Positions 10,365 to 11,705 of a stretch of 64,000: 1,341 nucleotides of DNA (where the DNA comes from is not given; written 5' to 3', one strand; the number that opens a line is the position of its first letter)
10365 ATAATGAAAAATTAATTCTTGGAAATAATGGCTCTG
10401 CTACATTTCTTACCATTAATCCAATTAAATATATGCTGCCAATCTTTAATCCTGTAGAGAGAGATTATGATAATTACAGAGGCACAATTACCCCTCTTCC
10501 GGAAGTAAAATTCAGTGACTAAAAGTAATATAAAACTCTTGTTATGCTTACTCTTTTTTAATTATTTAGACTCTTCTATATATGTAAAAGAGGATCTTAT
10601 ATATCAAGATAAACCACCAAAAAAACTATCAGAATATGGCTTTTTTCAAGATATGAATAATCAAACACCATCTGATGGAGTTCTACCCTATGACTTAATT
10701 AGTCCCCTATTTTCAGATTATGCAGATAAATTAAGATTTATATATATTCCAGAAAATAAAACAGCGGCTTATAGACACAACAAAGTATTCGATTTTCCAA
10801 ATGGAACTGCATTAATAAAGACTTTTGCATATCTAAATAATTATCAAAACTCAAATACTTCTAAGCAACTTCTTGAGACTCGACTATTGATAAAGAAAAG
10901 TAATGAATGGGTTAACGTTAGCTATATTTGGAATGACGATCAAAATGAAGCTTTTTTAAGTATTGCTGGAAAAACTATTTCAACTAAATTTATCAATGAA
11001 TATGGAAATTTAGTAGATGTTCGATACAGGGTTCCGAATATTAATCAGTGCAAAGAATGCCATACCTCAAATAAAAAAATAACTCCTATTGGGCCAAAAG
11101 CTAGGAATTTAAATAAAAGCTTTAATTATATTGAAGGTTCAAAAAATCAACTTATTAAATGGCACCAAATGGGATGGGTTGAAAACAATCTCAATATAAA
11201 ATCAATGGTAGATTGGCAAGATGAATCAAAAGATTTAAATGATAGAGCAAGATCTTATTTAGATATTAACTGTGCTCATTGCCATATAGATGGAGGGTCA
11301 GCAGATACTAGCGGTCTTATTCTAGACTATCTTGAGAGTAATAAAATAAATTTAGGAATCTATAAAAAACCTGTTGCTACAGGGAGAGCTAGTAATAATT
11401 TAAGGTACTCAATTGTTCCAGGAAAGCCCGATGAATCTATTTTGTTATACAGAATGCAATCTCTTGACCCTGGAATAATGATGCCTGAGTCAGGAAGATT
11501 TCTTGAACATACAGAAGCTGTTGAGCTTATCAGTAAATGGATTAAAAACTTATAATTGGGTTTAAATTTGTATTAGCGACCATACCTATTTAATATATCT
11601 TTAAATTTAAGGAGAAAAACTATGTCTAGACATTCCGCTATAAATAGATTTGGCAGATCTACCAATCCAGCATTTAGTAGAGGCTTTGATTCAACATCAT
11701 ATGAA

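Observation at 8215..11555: Three overlapping genes of unknown function: cytoplasmic diiron oxygenase + secreted parallel beta-helix protein + diheme c-type cytochrome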

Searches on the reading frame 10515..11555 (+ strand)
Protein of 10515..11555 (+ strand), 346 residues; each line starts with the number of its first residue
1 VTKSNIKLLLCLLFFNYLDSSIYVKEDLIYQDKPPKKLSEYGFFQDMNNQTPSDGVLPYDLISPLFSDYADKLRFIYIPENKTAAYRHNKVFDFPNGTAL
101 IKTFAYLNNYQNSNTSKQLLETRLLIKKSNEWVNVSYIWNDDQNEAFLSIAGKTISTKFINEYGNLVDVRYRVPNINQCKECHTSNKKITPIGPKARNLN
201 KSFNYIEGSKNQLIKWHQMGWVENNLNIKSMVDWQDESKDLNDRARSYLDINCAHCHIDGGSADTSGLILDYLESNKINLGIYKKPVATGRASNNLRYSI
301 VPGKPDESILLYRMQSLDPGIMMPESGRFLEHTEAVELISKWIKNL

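Call 3: search_protein_families(library=pfam, proteins=[window:10515-11555:+], max_evalue=0.01)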
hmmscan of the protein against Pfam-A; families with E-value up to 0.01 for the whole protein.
window:10515-11555:+ (346 aa): 3 families
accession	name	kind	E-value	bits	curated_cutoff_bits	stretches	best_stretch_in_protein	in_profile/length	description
PF16694.10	Cytochrome_P460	-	0.00071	20.4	27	1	69-188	18-119/125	Cytochrome P460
PF07635.16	PSCyt1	-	0.0028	18.7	22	0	298-324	30-56/59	Planctomycete cytochrome C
PF22113.1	Mtrc-MtrF_II-IV_dom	-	0.0099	15.9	30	0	175-263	27-94/176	Outer membrane cytochrome MtrC/MtrF-like, domains II/IV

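Call 4: search_protein_families(library=ncbifam, proteins=[window:10515-11555:+], max_evalue=0.01)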
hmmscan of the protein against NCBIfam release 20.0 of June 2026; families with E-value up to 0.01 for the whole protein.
window:10515-11555:+ (346 aa): 1 family
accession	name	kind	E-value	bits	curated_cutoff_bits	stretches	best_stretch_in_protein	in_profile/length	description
TIGR03806.1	chp_HNE_0200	subfamily_domain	1.1e-112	376.3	313.3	1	34-346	1-314/314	SO2930 family diheme c-type cytochrome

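Call 14: search_solved_structures(query=window:10515-11555:+, max_evalue=1)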
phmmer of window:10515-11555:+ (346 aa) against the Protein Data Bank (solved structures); distinct sequences matched with E-value up to 1: 1.
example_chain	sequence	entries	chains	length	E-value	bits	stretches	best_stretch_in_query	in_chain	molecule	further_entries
8x4n_A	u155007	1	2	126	0.19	13.9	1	59-166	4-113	Subversion of eukaryotic traffic protein A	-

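Call 26: search_protein_representatives(protein=window:10515-11555:+)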
Query: 346 residues. Proteins with E-value up to 0.001 (for the whole library): 6512; up to 1e-10: 4214; up to 1e-30: 786. The best 150 are listed.
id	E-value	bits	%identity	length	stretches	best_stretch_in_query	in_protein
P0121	1.3e-103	363.1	53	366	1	20-343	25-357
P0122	1.4e-89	316.9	45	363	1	12-344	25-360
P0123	7.3e-88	311.3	45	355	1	29-345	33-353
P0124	3.4e-85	302.5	44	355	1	30-344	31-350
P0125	2.7e-84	299.5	50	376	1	37-345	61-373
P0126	1.4e-82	293.9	43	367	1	31-345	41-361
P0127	1.9e-82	293.5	43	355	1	33-345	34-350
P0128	3.6e-82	292.5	45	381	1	36-345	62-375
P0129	1.9e-81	290.1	44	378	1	34-344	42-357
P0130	2.2e-81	290.0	46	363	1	35-343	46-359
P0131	2.3e-81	289.9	46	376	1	32-344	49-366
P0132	6.1e-81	288.5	45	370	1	30-344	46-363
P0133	2.3e-80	286.6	47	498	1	31-346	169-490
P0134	7.8e-80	284.9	45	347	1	30-346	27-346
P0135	1.4e-78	280.7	43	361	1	26-344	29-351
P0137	2.5e-78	279.9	45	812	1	38-344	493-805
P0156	5.9e-74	265.5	43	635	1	38-346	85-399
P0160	5.1e-72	259.2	44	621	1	50-344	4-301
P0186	3.0e-67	243.5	40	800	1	37-346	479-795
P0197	2.9e-66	240.2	43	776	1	36-345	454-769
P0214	1.4e-64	234.7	37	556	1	32-344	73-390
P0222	8.9e-64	232.1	42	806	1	38-346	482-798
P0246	2.6e-61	223.9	38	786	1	36-346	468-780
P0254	1.5e-60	221.5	38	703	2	32-344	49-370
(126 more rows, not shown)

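Call 28: search_protein_families(library=ncbifam, proteins=[P0137, P0186, P0197, P0222, P0246, P0133, P0156, P0160, P0214, P0254], max_evalue=0.00001)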
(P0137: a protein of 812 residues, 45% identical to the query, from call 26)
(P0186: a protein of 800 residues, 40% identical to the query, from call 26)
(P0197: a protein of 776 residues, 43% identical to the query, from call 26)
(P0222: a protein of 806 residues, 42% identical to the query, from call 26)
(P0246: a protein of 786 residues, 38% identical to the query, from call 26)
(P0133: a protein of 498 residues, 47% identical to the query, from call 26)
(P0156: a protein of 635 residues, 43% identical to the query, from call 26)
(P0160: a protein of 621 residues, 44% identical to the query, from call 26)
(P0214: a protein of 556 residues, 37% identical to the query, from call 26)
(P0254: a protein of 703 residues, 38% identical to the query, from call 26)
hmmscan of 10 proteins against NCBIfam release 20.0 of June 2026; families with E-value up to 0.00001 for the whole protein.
P0137 (812 aa): 3 families
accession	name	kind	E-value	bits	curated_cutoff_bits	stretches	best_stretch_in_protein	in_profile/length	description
TIGR03805.1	beta_helix_1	subfamily_domain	1.6e-117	392.1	141.5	1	73-386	3-313/314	parallel beta-helix domain-containing protein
TIGR03806.1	chp_HNE_0200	subfamily_domain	7.3e-117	390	313.3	1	490-807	2-314/314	SO2930 family diheme c-type cytochrome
TIGR04247.1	NosD_copper_fam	subfamily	2.6e-11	42.7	300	1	74-241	4-168/377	nitrous oxide reductase family maturation protein NosD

P0186 (800 aa): 3 families
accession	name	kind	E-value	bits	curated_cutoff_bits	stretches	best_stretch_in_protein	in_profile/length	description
TIGR03806.1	chp_HNE_0200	subfamily_domain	5.8e-118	393.6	313.3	1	477-795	2-314/314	SO2930 family diheme c-type cytochrome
TIGR03805.1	beta_helix_1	subfamily_domain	1.4e-99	333.1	141.5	1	46-372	3-313/314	parallel beta-helix domain-containing protein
TIGR04247.1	NosD_copper_fam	subfamily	2.4e-06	26.4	300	0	46-216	3-160/377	nitrous oxide reductase family maturation protein NosD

P0197 (776 aa): 4 families
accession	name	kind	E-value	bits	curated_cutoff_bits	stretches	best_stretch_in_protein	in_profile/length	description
TIGR03805.1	beta_helix_1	subfamily_domain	5.3e-114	380.5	141.5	1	33-345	1-314/314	parallel beta-helix domain-containing protein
TIGR03806.1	chp_HNE_0200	subfamily_domain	8.3e-110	366.8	313.3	1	453-770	2-314/314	SO2930 family diheme c-type cytochrome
TIGR04247.1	NosD_copper_fam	subfamily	1.1e-08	34.1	300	1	33-204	1-169/377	nitrous oxide reductase family maturation protein NosD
TIGR03804.1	para_beta_helix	repeat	5.3e-07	29.2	19.45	0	146-184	6-43/44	parallel beta-helix repeat protein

P0222 (806 aa): 2 families
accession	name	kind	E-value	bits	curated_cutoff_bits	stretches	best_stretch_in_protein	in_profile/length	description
TIGR03805.1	beta_helix_1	subfamily_domain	7.1e-114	380.1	141.5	1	57-370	2-313/314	parallel beta-helix domain-containing protein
TIGR03806.1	chp_HNE_0200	subfamily_domain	9.4e-112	373.2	313.3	1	478-798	1-314/314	SO2930 family diheme c-type cytochrome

P0246 (786 aa): 4 families
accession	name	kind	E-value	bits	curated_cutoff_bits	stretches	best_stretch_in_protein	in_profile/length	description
TIGR03805.1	beta_helix_1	subfamily_domain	2.1e-111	371.9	141.5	1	45-356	2-314/314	parallel beta-helix domain-containing protein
TIGR03806.1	chp_HNE_0200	subfamily_domain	1.1e-109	366.4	313.3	1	467-780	2-314/314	SO2930 family diheme c-type cytochrome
TIGR04247.1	NosD_copper_fam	subfamily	1.1e-12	47.2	300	1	45-172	2-119/377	nitrous oxide reductase family maturation protein NosD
TIGR03804.1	para_beta_helix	repeat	9.8e-06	25.2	19.45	0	175-217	1-43/44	parallel beta-helix repeat protein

P0133 (498 aa): 1 family
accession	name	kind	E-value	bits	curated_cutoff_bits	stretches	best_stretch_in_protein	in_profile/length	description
TIGR03806.1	chp_HNE_0200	subfamily_domain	9.6e-122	406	313.3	1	172-490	1-314/314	SO2930 family diheme c-type cytochrome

P0156 (635 aa): 1 family
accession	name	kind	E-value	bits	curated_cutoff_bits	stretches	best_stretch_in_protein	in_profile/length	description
TIGR03806.1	chp_HNE_0200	subfamily_domain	1.2e-119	399.1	313.3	1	83-398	3-313/314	SO2930 family diheme c-type cytochrome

P0160 (621 aa): 2 families
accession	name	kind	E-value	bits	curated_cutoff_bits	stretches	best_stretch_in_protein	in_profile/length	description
TIGR03806.1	chp_HNE_0200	subfamily_domain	1e-111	373.1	313.3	1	4-303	18-314/314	SO2930 family diheme c-type cytochrome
TIGR02603.1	CxxCH_TIGR02603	domain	9.6e-24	83.9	68.15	1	338-471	2-133/134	putative heme-binding domain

P0214 (556 aa): 4 families
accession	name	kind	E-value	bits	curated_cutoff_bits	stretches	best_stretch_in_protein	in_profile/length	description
TIGR03806.1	chp_HNE_0200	subfamily_domain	2.3e-107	358.8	313.3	1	76-392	2-314/314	SO2930 family diheme c-type cytochrome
TIGR02603.1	CxxCH_TIGR02603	domain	7.1e-29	100.5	68.15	1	418-549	2-133/134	putative heme-binding domain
NF050122.1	bc1_QcrC_actin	exception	4.3e-07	29.5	200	0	403-454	25-74/253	cytochrome bc1 complex diheme cytochrome c subunit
NF045773.1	cytochro_C550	exception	1.8e-06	27.9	125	0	416-464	45-91/118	cytochrome c550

P0254 (703 aa): 2 families
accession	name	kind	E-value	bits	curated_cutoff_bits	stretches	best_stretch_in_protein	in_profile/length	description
TIGR03806.1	chp_HNE_0200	subfamily_domain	7.4e-96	321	313.3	1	53-371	2-313/314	SO2930 family diheme c-type cytochrome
TIGR02603.1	CxxCH_TIGR02603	domain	4e-23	81.9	68.15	1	404-538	1-133/134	putative heme-binding domain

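Call 29: find_related_loci(query=A1, collection=genome_contigs, flank=10000)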
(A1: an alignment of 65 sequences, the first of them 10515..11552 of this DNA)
Query A1 (346 aa) in genome_contigs; peptide patterns used: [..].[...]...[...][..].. (x = any residue, [..] = any of these).
600 stretches matched a pattern (row limit reached: there are more); 600 encode a relative of the query (tblastn E <= 1e-3); the best 80 are kept; 80 distinct loci.
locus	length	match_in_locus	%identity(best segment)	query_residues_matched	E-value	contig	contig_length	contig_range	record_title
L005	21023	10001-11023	72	5-346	4e-163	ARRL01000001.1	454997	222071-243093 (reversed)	Gamma proteobacterium SCGC AAA168-P09 AAA168P9DRAFT_NODE-unique_1_len_454997.1_C, whole genome shotgun sequence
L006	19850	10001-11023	61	7-346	2e-142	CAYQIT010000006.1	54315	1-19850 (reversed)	MAG TPA_asm: uncultured Gammaproteobacteria bacterium isolate binchicken_co215_37 genome assembly, contig: NODE_48_lengt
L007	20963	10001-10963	58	24-346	2e-127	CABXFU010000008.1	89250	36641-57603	MAG: uncultured SAR86 cluster bacterium isolate AG-313-P16 genome assembly, contig: AG-313-P16_NODE_8, whole genome shot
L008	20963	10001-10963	58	24-346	7e-127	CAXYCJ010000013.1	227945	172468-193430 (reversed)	MAG: uncultured SAR86 cluster bacterium isolate FRAM_RAS_F4_05_2017_1-MAG_28 genome assembly, contig: FRAM_RAS_F4_05_201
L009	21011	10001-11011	55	11-346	2e-124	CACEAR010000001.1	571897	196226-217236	uncultured SAR86 cluster bacterium isolate AG-390-J09 genome assembly, contig: AG-390-J09_NODE_1, whole genome shotgun s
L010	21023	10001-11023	55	1-343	3e-123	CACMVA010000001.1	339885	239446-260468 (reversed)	MAG: uncultured SAR86 cluster bacterium isolate AG-892-E05 genome assembly, contig: AG-892-E05_NODE_1, whole genome shot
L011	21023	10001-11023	55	6-343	2e-120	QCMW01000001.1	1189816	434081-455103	SAR86 cluster bacterium AG-422-O05 Ga0172204_11, whole genome shotgun sequence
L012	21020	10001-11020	55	9-346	6e-120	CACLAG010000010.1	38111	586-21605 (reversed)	MAG: uncultured SAR92 cluster bacterium isolate AG-461-D04 genome assembly, contig: AG-461-D04_NODE_10, whole genome sho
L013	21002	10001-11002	54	12-346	9e-120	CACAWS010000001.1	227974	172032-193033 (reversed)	uncultured SAR86 cluster bacterium isolate AG-349-F19 genome assembly, contig: AG-349-F19_NODE_1, whole genome shotgun s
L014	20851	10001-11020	54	9-346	3e-119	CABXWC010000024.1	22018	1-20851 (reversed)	MAG: uncultured SAR92 cluster bacterium isolate AG-325-G05 genome assembly, contig: AG-325-G05_NODE_24, whole genome sho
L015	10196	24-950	58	36-346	4e-119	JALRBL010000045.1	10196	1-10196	MAG: Gammaproteobacteria bacterium isolate HM.31 HM_1363018, whole genome shotgun sequence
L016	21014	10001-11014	54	8-346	3e-121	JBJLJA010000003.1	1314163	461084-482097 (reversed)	MAG: Gammaproteobacteria bacterium isolate LRMED-380 SAR86-LRMED-380-C3, whole genome shotgun sequence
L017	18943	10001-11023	55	7-346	4e-122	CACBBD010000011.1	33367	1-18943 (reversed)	uncultured SAR86 cluster bacterium isolate AG-899-B14 genome assembly, contig: AG-899-B14_NODE_11, whole genome shotgun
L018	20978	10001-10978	47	24-346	6e-105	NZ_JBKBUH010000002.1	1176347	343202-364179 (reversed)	MAG: Phenylobacterium sp. isolate 21I_069.bin.59 NODE_4_length_1176347_cov_19.261457, whole genome shotgun sequence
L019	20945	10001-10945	53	34-346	2e-104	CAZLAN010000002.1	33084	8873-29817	MAG TPA_asm: uncultured Rhodobiaceae bacterium isolate SRP077602_co4_748 genome assembly, contig: NODE_2078_length_33084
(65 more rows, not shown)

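Call 45: predict_structure(alignment_id=A1)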
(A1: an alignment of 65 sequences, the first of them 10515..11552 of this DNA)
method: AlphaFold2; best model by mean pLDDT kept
length: 346 residues; sequences in the alignment: 65
mean_pLDDT: 95.0   pTM: 0.90
mean pLDDT of the five models: 95.0, 94.6, 94.4, 94.2, 94.2
residues with pLDDT >= 90: 311; 70-90: 32; 50-70: 3; < 50: 0
segments of 3 or more residues with pLDDT < 50: none
pLDDT, mean of each block of 10 residues (from residue 1): 81 81 95 98 97 98 95 98 95 98 98 96 98 97 97 96 96 93 95 96 97 97 90 98 98 96 94 97 92 96 98 95 86 97 98
secondary structure, 60 per line:
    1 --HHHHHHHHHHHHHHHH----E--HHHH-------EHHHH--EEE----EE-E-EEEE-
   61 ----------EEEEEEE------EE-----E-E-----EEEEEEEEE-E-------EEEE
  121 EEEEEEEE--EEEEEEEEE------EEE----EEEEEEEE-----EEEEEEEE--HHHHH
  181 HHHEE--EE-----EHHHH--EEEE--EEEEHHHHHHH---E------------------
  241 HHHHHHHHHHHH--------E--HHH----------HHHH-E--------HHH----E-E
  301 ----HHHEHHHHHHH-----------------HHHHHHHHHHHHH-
elements in order: H3-18 H26-29 H38-41 E44-46 E56-59 E71-77 E99-107 E117-128 E131-139 E146-148 E153-160 E166-173 H176-183 H196-199 E202-205 E208-211 H212-218 H241-252 H277-280 H309-315 H333-345

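Call 60: search_solved_structures(query=A1, max_evalue=10, show_alignments=4)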
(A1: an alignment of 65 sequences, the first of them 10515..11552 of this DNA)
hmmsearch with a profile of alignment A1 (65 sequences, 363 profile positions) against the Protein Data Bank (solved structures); distinct sequences matched with E-value up to 10: 11.
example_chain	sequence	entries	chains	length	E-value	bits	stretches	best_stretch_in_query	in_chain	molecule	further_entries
9l08_A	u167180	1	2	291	4.1e-09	39.2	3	153-224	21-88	Covalently Connected Cytochrome c555 trimer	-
5z25_A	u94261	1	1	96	0.059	15.6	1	153-223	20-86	Cytochrome c552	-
8hdd_B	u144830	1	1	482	0.36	13.1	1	257-280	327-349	Glucose dehydrogenase beta subunit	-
9jqa_C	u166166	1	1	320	0.52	12.5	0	258-281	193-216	Fructose dehydrogenase cytochrome subunit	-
7o38_A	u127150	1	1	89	0.69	12.1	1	257-283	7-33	Cytochrome c-552 Ks_3357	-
1jni_A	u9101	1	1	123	0.9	11.7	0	164-204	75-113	DIHEME CYTOCHROME C NAPB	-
8hcr_C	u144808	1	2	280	1.2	11.3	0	262-275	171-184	Cytochrome bc1 complex cytochrome c subunit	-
7e1v_O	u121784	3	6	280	1.2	11.3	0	262-275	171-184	Cytochrome bc1 complex cytochrome c subunit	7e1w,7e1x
7w2j_C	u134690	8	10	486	1.3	11.2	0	259-281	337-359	Fructose dehydrogenase cytochrome subunit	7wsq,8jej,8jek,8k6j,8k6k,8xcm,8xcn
9qdt_A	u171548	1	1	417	2.2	10.4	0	174-206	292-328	Probable cytochrome c peroxidase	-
6hwh_M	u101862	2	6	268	3.1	10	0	262-275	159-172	Cytochrome bc1 complex cytochrome c subunit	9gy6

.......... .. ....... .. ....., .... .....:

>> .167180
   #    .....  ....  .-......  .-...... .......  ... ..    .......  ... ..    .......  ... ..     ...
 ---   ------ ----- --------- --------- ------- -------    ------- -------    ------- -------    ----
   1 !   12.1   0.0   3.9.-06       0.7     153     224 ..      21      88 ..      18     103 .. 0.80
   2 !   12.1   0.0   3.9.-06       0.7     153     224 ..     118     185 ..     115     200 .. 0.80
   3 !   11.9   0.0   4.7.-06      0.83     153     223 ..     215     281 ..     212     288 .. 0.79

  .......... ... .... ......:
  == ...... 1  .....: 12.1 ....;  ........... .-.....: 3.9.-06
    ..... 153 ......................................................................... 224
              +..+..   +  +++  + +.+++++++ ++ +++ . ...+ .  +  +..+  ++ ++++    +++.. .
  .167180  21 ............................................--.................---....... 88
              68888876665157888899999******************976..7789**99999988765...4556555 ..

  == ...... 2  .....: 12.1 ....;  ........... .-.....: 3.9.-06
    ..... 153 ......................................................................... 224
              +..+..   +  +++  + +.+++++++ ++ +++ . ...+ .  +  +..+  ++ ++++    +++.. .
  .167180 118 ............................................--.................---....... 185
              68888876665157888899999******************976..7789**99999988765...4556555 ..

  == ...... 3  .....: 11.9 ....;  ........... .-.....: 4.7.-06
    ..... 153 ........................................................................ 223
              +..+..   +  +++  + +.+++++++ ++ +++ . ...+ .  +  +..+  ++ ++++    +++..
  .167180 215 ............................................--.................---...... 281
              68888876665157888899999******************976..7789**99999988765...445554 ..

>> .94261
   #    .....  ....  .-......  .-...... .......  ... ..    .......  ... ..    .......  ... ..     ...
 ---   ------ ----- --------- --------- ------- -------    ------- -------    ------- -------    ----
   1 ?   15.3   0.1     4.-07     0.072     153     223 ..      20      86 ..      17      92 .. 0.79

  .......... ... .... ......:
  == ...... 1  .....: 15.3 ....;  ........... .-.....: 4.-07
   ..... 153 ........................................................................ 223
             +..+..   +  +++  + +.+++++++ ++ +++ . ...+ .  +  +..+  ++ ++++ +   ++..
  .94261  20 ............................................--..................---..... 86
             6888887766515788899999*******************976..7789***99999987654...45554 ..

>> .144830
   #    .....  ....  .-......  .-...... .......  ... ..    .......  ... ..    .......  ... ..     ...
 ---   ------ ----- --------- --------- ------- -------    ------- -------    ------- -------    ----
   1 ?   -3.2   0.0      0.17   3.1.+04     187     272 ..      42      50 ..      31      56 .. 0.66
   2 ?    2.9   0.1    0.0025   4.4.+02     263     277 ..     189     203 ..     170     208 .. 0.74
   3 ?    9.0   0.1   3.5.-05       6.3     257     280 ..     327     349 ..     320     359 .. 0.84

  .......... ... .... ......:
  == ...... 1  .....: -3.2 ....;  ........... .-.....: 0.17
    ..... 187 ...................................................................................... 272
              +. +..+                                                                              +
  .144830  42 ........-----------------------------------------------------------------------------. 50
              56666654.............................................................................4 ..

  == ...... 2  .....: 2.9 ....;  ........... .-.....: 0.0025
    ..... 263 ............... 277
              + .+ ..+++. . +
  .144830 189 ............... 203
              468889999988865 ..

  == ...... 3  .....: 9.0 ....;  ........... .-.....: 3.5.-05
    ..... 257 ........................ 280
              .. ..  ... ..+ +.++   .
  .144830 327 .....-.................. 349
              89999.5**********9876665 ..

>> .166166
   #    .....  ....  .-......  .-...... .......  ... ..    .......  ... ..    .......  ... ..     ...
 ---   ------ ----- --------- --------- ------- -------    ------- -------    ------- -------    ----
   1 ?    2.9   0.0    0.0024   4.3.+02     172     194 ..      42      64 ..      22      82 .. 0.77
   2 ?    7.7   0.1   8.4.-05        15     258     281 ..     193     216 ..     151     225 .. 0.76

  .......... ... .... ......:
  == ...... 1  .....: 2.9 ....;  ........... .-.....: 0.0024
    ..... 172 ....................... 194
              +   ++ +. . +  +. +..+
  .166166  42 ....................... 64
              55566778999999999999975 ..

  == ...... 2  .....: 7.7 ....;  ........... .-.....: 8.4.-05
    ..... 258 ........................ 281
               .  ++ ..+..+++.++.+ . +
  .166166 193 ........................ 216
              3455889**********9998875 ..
